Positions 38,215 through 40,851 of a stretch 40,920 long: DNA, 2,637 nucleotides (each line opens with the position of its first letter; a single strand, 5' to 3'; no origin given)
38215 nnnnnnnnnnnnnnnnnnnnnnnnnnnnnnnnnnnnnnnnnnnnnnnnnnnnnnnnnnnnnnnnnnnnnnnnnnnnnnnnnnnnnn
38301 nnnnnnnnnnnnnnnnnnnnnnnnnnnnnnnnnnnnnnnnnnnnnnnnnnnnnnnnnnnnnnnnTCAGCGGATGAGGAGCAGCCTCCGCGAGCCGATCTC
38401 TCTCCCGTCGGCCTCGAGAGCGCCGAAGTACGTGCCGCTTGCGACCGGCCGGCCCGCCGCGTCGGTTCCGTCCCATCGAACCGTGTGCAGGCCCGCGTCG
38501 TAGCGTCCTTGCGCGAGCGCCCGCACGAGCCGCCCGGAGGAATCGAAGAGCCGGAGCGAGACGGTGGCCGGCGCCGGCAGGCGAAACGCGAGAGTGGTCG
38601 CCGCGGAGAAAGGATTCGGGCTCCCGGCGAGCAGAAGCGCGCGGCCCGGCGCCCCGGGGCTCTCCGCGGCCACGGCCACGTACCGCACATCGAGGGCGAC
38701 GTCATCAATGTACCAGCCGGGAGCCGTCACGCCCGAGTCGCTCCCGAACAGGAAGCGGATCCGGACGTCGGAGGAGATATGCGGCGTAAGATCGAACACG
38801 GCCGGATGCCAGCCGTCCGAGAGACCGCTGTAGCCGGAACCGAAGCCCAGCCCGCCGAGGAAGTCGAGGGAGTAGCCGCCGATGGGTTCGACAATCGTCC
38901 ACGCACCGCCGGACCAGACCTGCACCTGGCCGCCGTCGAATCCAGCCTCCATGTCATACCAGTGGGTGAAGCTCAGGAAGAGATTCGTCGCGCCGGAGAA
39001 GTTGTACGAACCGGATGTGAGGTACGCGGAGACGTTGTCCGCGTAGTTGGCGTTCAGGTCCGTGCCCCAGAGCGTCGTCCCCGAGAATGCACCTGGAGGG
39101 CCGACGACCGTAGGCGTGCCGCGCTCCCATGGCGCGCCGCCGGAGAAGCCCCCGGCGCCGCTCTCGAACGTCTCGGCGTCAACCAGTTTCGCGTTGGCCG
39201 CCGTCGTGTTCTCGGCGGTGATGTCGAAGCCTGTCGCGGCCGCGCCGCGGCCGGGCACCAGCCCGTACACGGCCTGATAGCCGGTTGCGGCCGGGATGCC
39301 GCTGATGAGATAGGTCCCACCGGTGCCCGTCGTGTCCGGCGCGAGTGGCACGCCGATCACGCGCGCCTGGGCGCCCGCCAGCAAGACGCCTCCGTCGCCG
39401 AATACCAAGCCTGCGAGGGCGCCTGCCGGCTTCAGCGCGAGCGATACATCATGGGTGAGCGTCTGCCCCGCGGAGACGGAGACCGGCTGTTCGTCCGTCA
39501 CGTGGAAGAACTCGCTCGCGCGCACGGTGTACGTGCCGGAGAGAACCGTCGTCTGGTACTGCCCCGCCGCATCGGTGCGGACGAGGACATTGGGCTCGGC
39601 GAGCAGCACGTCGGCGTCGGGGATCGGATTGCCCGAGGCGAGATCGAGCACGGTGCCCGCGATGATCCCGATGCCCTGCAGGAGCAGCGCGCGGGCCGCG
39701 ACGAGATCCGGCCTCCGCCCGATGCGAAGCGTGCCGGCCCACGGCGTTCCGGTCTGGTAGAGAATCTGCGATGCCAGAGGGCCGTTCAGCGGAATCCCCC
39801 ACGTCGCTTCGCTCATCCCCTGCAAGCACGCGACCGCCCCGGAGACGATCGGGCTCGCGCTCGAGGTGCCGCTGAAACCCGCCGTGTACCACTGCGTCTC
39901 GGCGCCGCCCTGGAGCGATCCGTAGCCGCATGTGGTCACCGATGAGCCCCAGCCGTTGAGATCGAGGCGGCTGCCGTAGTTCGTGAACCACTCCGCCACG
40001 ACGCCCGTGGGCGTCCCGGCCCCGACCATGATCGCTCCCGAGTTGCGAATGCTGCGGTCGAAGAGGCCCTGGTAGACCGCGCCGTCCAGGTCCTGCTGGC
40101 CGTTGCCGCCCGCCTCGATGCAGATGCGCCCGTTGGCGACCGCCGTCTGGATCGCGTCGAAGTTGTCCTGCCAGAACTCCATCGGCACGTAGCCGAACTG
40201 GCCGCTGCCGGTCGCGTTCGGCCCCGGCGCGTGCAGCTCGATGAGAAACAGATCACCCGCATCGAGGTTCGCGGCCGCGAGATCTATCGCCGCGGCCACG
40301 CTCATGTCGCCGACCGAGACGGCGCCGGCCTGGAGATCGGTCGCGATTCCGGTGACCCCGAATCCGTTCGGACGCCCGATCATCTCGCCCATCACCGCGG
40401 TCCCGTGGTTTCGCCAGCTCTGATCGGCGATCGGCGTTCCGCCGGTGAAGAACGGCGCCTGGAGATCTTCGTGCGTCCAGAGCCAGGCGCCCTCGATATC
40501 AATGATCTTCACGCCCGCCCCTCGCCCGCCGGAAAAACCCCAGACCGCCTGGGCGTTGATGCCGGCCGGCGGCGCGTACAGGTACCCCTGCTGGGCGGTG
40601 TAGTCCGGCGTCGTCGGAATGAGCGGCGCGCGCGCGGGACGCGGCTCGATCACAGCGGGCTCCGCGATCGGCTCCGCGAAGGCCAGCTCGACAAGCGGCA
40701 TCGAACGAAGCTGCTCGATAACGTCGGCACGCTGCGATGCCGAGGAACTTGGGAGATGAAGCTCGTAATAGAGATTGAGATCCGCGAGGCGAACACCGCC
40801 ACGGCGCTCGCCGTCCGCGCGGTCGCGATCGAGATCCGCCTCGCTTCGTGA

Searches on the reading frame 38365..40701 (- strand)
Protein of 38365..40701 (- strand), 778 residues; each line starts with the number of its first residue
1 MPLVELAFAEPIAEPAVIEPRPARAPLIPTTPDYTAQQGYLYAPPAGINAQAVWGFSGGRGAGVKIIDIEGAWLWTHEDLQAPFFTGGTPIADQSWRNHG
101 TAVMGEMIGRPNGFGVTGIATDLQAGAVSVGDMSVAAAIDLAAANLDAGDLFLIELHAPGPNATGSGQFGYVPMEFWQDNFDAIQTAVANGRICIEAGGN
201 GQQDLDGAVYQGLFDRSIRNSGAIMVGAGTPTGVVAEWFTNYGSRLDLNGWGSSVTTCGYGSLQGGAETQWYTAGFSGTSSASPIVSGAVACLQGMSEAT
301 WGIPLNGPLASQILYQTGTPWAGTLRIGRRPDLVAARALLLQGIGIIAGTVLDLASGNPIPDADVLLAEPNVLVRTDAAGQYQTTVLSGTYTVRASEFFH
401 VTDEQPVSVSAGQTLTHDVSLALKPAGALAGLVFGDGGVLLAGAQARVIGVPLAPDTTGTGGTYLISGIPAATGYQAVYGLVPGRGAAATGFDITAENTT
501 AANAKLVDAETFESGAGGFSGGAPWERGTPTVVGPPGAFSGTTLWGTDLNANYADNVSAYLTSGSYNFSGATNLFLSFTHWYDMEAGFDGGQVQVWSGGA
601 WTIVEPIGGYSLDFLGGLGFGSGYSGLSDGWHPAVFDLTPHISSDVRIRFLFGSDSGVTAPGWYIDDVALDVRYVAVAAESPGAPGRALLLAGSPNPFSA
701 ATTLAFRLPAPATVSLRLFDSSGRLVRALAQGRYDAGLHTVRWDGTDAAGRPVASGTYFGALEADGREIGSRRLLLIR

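Call 14: search_protein_families(library=pfam, proteins=[window:38365-40701:-], max_evalue=0.00001)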
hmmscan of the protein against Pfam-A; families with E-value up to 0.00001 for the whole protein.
window:38365-40701:- (778 aa): 5 families
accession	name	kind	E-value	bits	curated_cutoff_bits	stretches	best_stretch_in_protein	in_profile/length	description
PF00082.27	Peptidase_S8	-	2.7e-14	53.6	21.8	1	89-295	46-255/288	Subtilase family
PF13620.12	CarboxypepD_reg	-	4.4e-13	49.8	32.3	1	347-421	2-81/82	Carboxypeptidase regulatory-like domain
PF13860.13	FlgD_ig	-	2.2e-12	47.2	27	1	702-759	10-70/79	FlgD Ig-like domain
PF20773.4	InhA-like_MAM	-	5.8e-11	42.7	26.9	1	555-672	47-164/191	Immune inhibitor A-like, MAM domain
PF13715.12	CarbopepD_reg_2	-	3.8e-08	33.7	32.2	1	347-421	1-76/88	CarboxypepD_reg-like domain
